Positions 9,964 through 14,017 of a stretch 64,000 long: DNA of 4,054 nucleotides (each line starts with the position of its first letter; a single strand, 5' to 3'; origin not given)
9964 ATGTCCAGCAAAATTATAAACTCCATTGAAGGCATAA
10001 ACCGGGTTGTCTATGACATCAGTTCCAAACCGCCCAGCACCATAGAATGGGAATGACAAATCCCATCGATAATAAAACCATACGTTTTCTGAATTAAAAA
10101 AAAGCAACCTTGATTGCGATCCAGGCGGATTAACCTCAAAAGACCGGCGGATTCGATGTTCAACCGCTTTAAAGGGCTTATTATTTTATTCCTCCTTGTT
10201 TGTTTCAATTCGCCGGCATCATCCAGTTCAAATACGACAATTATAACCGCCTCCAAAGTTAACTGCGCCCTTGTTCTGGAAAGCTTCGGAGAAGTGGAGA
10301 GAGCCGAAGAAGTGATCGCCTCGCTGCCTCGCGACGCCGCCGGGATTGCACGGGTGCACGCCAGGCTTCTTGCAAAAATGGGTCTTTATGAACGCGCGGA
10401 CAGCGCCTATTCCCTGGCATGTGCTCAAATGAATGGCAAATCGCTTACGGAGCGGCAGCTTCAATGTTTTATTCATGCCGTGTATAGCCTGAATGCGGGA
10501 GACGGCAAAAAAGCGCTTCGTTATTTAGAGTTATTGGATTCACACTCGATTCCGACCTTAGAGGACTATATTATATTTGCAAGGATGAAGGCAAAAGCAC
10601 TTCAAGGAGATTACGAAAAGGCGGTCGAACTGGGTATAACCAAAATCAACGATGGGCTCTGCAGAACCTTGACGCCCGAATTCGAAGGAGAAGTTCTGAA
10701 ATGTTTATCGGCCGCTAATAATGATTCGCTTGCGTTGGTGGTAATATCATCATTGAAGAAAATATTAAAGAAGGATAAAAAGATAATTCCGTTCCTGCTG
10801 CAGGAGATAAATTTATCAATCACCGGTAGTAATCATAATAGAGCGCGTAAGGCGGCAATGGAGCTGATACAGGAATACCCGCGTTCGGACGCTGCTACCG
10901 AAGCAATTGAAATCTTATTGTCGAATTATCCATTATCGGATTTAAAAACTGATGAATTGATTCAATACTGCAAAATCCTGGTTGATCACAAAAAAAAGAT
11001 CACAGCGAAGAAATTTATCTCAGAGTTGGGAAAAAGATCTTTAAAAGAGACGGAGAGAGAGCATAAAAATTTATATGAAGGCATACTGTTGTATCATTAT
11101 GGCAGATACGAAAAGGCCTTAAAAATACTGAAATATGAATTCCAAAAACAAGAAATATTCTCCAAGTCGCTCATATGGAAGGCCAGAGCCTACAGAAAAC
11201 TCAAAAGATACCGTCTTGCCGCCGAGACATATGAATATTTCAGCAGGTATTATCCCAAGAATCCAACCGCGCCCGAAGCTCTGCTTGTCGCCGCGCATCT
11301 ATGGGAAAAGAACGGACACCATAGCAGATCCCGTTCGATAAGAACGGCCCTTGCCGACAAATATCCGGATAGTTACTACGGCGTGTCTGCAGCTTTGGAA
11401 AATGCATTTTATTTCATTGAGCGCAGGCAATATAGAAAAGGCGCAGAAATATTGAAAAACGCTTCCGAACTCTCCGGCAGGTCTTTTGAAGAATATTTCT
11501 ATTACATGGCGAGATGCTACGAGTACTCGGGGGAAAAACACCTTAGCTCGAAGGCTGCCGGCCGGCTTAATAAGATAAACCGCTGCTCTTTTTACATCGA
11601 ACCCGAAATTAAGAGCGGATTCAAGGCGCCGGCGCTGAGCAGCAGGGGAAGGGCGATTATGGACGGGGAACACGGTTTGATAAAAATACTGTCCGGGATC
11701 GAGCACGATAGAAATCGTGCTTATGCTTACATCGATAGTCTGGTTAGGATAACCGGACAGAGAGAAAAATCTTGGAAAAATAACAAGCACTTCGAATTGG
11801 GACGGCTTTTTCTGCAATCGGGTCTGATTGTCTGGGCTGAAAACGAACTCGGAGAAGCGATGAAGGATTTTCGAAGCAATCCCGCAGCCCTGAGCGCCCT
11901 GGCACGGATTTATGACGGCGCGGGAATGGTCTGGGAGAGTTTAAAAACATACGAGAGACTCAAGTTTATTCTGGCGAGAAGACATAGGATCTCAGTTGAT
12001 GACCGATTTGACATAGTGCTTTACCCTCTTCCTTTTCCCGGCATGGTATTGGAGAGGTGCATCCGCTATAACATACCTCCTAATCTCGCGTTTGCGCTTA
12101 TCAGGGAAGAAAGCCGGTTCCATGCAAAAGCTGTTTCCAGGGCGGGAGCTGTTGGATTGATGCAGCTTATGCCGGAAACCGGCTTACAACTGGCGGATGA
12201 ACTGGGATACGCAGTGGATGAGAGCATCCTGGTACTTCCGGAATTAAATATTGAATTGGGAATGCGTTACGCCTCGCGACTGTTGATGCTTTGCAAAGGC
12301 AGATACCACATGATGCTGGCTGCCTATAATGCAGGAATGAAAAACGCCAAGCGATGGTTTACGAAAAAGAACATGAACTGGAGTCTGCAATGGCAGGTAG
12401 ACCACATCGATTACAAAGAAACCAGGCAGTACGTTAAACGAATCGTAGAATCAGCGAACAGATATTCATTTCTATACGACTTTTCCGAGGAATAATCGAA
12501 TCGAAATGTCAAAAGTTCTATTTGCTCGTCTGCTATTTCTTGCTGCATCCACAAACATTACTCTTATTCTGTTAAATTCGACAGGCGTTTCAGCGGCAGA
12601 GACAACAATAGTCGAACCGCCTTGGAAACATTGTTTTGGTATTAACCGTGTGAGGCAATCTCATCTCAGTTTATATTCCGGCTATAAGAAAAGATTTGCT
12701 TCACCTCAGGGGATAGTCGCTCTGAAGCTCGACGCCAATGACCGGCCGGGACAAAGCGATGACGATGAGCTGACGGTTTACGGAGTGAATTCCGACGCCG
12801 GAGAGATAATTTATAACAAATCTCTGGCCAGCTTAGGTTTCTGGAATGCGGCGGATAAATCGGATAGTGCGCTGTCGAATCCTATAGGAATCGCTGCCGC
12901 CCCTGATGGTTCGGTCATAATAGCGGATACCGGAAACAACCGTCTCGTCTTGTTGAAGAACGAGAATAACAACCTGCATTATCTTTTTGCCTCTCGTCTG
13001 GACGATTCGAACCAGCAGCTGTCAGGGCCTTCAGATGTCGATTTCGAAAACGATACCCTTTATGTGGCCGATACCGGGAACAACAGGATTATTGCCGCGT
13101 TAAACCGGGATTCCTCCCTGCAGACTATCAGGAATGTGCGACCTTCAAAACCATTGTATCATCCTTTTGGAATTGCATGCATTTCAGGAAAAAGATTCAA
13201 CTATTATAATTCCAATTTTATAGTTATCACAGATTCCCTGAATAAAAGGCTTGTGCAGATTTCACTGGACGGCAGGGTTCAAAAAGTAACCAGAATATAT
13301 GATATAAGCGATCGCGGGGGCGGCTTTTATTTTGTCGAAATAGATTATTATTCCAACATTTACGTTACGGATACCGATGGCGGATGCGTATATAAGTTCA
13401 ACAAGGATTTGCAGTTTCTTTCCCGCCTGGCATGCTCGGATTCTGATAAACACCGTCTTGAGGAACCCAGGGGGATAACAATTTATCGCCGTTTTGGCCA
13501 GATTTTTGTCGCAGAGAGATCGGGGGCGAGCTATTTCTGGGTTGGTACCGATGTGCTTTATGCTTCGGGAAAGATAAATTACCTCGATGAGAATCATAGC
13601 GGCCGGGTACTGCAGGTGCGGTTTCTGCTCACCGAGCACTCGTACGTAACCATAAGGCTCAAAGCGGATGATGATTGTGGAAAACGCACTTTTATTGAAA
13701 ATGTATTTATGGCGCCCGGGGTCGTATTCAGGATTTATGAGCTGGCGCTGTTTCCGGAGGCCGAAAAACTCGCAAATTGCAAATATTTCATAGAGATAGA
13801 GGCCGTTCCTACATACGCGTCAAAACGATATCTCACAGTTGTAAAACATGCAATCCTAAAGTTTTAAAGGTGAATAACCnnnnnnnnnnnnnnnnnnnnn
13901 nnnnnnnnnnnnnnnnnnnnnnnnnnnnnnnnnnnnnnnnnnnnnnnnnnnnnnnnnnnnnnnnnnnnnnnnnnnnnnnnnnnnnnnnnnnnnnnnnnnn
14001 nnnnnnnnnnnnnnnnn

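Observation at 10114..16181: Tightly packed slt / NHL-propeller / CTP-transferase-like membrane protein / TPR / J-domain-TPR gene string downstream of guaA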

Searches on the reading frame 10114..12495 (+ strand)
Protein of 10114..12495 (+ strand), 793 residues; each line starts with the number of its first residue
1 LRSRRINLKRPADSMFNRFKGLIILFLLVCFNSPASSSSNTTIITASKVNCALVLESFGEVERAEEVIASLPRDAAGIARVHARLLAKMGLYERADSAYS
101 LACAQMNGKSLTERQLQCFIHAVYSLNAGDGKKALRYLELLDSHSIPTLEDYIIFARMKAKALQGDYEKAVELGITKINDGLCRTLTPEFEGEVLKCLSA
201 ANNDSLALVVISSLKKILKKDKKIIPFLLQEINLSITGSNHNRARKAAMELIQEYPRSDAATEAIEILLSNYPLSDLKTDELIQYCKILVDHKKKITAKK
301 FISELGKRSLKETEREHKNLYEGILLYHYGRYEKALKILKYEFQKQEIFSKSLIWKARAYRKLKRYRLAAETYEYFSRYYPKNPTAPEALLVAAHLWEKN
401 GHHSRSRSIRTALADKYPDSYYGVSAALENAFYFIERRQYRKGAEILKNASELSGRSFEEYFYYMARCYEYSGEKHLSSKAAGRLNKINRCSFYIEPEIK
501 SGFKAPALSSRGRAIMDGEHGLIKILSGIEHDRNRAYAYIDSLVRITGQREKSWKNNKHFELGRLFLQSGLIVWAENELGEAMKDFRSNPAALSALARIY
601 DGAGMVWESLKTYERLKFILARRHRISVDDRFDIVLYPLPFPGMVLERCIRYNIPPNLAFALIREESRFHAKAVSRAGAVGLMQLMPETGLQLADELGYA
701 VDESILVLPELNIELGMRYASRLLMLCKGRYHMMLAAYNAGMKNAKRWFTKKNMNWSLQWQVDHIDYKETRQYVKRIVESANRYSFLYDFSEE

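Call 3: search_protein_families(library=pfam, proteins=[window:10114-12495:+], max_evalue=0.01)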
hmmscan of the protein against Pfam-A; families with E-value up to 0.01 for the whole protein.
window:10114-12495:+ (793 aa): 2 families
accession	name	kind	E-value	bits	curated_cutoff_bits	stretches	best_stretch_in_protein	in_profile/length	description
PF01464.25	SLT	-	3.7e-24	85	21.3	1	651-752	9-108/117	Transglycosylase SLT domain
PF14559.12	TPR_19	-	1.1e-06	29.3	25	0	575-616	10-51/68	Tetratricopeptide repeat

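Call 4: search_protein_families(library=ncbifam, proteins=[window:10114-12495:+], max_evalue=0.01)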
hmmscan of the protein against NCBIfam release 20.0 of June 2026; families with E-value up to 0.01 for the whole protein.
window:10114-12495:+ (793 aa): 14 families
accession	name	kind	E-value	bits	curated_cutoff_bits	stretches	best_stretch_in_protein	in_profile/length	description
NF047373.1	BB0259_flg_lyt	exception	5.8e-44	151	234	1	592-789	503-693/705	flagellar assembly lytic transglycosylase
NF008631.0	PRK11619.1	equivalog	8e-18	64.1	536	1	641-785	479-625/644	murein transglycosylase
TIGR02795.1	tol_pal_ybgF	equivalog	3.5e-11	43.7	90.1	1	327-421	13-110/119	tol-pal system protein YbgF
NF008670.0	PRK11671.1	equivalog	1e-07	31.5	375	1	643-751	194-312/359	membrane-bound lytic murein transglycosylase MltC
NF008757.0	PRK11788.1-5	equivalog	5.3e-05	22.5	363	0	554-602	105-153/388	lipopolysaccharide assembly protein LapB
NF052312.1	T9SS_PorW_SprE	equivalog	7.1e-05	21.6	250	1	259-344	121-207/716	type IX secretion system periplasmic lipoprotein PorW/SprE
TIGR03302.1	OM_YfiO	subfamily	0.0001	21.9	81.4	0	312-394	28-114/239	outer membrane protein assembly factor BamD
NF008050.0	PRK10783.1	equivalog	0.00011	20.7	508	1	634-778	97-238/457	murein transglycosylase D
NF052415.1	T3SS_chap_SctY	equivalog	0.00014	22.3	70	0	92-170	19-96/106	type III secretion apparatus assembly chaperone SctY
TIGR02521.1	type_IV_pilW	equivalog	0.00038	20.1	154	0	323-418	142-234/234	type IV pilus biogenesis/stability protein PilW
NF012014.0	PRK15470.1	equivalog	0.00038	20.1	233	1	652-722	50-123/203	membrane-bound lytic murein transglycosylase EmtA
TIGR03939.1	PGA_TPR_OMP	equivalog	0.0014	16.9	366.65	1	329-418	66-151/800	poly-beta-1,6 N-acetyl-D-glucosamine export porin PgaA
NF040561.1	PrimPol_Msp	equivalog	0.0044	15.6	200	0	304-399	13-97/515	CRISPR-associated primase-polymerase type A1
NF008068.0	PRK10803.1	equivalog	0.006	16.6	383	0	236-335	137-236/263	cell division protein CpoB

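Call 68: search_solved_structures(query=window:10114-12492:+, max_evalue=0.001)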
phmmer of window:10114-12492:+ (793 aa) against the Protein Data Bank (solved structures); distinct sequences matched with E-value up to 0.001: 17.
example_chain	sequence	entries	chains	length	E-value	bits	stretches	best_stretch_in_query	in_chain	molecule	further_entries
6fbt_A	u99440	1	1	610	1.3e-19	73.2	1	597-782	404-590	Probable soluble lytic transglycosylase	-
5ohu_A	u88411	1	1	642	1.5e-19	73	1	597-782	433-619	Soluble lytic murein transglycosylase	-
6fcq_A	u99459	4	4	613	3.4e-19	71.8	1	597-782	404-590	Soluble lytic murein transglycosylase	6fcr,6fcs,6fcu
6fc4_A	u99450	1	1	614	3.4e-19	71.8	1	597-782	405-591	Soluble lytic murein transglycosylase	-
5o1j_A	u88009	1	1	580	6.5e-18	67.6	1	631-788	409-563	Putative soluble lytic murein transglycosylase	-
5mpq_A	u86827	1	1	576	6.6e-18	67.6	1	631-788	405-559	Transglycosylase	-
6fpn_B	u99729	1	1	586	6.8e-18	67.5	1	631-788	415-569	Putative soluble lytic murein transglycosylase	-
5o24_A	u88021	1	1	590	6.9e-18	67.5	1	631-788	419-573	Transglycosylase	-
5o29_A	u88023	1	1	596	7.1e-18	67.5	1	631-788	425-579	Transglycosylase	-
5o2n_A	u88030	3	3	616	7.6e-18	67.4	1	631-788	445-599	Transglycosylase | Putative soluble lytic murein transglycosylase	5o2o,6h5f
1sly_A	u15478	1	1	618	1.9e-11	46.2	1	637-783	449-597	70-KDA SOLUBLE LYTIC TRANSGLYCOSYLASE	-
1qsa_A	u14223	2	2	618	6.8e-11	44.4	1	637-783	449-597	PROTEIN (SOLUBLE LYTIC TRANSGLYCOSYLASE SLT70) | SOLUBLE LYTIC TRANSGLYCOSYLASE SLT70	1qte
9b45_a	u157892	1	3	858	5.7e-06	28.1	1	632-749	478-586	gp41 Tape measure protein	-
9vi7_A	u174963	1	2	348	6.7e-06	27.9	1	646-749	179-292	lytic transglycosylase c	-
4c5f_A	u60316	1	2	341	2.9e-05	25.8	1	641-751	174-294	MEMBRANE-BOUND LYTIC MUREIN TRANSGLYCOSYLASE C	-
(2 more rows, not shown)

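Call 81: search_protein_families(library=padloc, proteins=[window:10114-12495:+], max_evalue=0.001)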
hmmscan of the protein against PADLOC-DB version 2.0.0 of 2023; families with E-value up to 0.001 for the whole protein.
window:10114-12495:+ (793 aa): 1 family
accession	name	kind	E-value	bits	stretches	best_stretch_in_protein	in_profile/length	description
PDLC01101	PrimPol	-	0.00037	17.3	0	555-602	32-79/490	adaptation polymerase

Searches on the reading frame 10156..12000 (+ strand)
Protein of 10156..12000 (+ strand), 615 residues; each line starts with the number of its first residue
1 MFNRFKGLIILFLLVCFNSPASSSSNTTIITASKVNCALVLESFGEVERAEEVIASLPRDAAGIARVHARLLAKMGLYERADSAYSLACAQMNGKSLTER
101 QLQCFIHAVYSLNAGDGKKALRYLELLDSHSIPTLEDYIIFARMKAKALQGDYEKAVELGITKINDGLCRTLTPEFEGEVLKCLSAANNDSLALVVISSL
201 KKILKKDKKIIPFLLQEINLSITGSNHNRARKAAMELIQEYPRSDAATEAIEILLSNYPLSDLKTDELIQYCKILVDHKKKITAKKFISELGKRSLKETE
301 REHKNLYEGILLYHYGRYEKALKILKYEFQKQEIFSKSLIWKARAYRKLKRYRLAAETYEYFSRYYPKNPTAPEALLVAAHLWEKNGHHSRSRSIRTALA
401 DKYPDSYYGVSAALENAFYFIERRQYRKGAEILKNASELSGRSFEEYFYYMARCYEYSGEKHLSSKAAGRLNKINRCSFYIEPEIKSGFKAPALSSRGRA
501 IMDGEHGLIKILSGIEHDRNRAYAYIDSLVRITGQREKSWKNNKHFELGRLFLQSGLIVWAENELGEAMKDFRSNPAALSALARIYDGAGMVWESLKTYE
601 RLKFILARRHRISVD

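Call 54: search_protein_families(library=pfam, proteins=[window:10156-12000:+], max_evalue=1)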
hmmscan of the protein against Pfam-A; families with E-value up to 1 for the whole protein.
window:10156-12000:+ (615 aa): 13 families
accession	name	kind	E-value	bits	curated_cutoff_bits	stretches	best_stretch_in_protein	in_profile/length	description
PF14559.12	TPR_19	-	1.4e-07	32.2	25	1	561-602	10-51/68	Tetratricopeptide repeat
PF25062.1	ARM_TT21_N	-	0.00046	20.4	40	1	280-408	74-203/222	Tetratricopeptide repeat protein 21 N-terminal ARM repeat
PF09976.15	TPR_21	-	0.016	15.4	25.5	1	386-438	52-104/193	Tetratricopeptide repeat-like domain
PF07219.19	HemY_N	-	0.05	14.2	31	0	295-334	52-91/107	HemY protein N-terminus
PF13432.12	TPR_16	-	0.063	14.2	32.7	1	342-404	3-62/65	Tetratricopeptide repeat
PF15942.10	DUF4751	-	0.072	13.6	25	1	131-158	77-104/121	Domain of unknown function (DUF4751)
PF13174.12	TPR_6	-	0.094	13.9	26.3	1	339-368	3-32/33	Tetratricopeptide repeat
PF13176.12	TPR_7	-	0.098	13.3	27.9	0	578-602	1-25/36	Tetratricopeptide repeat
PF23202.1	PAH_ZNF598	-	0.13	13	25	1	230-291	3-64/83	ZNF598 PAH domain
PF12895.13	ANAPC3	-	0.16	12.7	27.2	1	293-359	13-79/82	Anaphase-promoting complex, cyclosome, subunit 3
PF13428.12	TPR_14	-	0.28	12.4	23.5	0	341-381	6-43/44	Tetratricopeptide repeat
PF17004.11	SRP_TPR_like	-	0.69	10.5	35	0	390-458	17-86/109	Putative TPR-like repeat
PF13181.12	TPR_8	-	0.81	10.5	25.7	0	337-360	2-25/34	Tetratricopeptide repeat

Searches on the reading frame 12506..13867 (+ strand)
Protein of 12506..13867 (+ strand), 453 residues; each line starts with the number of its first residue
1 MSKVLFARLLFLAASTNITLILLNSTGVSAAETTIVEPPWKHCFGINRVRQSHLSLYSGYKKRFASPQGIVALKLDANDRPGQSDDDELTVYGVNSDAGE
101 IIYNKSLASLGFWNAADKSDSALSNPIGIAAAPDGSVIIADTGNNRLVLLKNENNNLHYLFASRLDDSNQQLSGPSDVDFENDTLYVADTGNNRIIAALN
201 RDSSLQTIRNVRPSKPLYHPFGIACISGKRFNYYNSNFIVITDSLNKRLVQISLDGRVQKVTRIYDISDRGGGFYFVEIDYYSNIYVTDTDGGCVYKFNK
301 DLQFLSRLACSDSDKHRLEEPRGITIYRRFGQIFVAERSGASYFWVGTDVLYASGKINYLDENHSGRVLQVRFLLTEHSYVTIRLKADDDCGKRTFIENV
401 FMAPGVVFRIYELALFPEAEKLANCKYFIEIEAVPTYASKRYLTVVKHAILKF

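Call 3: search_protein_families(library=pfam, proteins=[window:12506-13867:+], max_evalue=0.01)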
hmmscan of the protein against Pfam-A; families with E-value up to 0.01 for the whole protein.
window:12506-13867:+ (453 aa): 3 families
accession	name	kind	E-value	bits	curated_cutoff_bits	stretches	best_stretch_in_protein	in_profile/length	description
PF01436.27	NHL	-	4.1e-15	55.4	20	2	123-147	1-25/28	NHL repeat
PF25021.1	TEN_NHL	-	0.00041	19.9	27.1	0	119-147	325-353/357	Teneurin NHL domain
PF08450.18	SGL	-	0.00055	20.1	26.3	1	119-302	33-214/246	SMP-30/Gluconolactonase/LRE-like region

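Call 4: search_protein_families(library=ncbifam, proteins=[window:12506-13867:+], max_evalue=0.01)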
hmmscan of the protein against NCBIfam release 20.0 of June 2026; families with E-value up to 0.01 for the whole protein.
window:12506-13867:+ (453 aa): 3 families
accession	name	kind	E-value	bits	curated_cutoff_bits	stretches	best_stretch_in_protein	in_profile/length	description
NF035926.1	scyF_NHL_VPEP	equivalog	4.6e-11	42.5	350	2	122-196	197-271/376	scytonemin biosynthesis PEP-CTERM protein ScyF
NF033206.1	ScyE_fam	subfamily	2e-06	27.6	80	0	104-152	118-167/333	ScyD/ScyE family protein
NF047521.1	LIC_11904_fam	equivalog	0.00047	18.8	400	1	73-336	80-335/398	LIC_11904 family protein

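Call 69: search_solved_structures(query=window:12506-13864:+, max_evalue=0.001)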
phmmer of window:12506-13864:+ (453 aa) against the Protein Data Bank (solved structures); distinct sequences matched with E-value up to 0.001: 41.
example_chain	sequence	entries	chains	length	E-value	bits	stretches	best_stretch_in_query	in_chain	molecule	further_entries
6qsd_A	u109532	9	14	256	1.7e-16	63.2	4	122-208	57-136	Pizza6S | Pizza6-S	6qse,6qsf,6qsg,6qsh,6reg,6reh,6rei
6f0t_A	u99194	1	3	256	3.7e-16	62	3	122-224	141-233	Pizza6-SFW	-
3wwa_A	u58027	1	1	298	1.8e-15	59.8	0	122-208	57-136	Pizza7H protein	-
6f0s_A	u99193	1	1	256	4e-15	58.6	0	122-208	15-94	Pizza6-SYW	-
7zpw_A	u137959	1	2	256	3.1e-14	55.7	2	122-208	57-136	Pizza6-TSK-TSH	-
7zpz_A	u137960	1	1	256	3.3e-14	55.6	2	122-208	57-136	Pizza6-TSR-TSH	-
7zqg_A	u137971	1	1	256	4.6e-14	55.1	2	122-208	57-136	Pizza6-KSH-TSH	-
7zq2_A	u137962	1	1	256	4.7e-14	55.1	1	122-208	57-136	Pizza6-RSH-TSH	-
6i37_A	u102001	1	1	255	4.9e-14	55.1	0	122-208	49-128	nv1Pizza6-AYW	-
6i38_A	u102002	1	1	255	5.1e-14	55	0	122-208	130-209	nv2Pizza6-AYW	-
6rej_A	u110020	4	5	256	5.4e-14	54.9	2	122-208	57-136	Pizza6-SH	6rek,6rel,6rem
3ww9_A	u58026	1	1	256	1.1e-13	53.9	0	122-208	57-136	pizza6 protein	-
6ren_A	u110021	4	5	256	1.1e-13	53.9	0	119-198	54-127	3fPizza6-SH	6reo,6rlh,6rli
6i3b_A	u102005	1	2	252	1.2e-13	53.7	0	122-208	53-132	cPizza6-AYW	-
7zph_A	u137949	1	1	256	1.3e-13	53.7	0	122-208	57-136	Pizza6-TNK-RSH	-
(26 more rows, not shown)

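Call 81: search_protein_families(library=padloc, proteins=[window:12506-13867:+], max_evalue=0.001)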
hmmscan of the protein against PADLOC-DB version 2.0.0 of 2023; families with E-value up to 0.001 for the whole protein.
window:12506-13867:+ (453 aa): 0 families

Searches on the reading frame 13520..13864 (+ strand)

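Call 54: search_protein_families(library=pfam, proteins=[window:13520-13864:+], max_evalue=1)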
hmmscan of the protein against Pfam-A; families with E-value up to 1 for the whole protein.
window:13520-13864:+ (115 aa): 1 family
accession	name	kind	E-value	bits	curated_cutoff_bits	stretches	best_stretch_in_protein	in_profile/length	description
PF13754.12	Big_3_4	-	0.21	12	27.3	1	32-97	25-90/106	Domain of unknown function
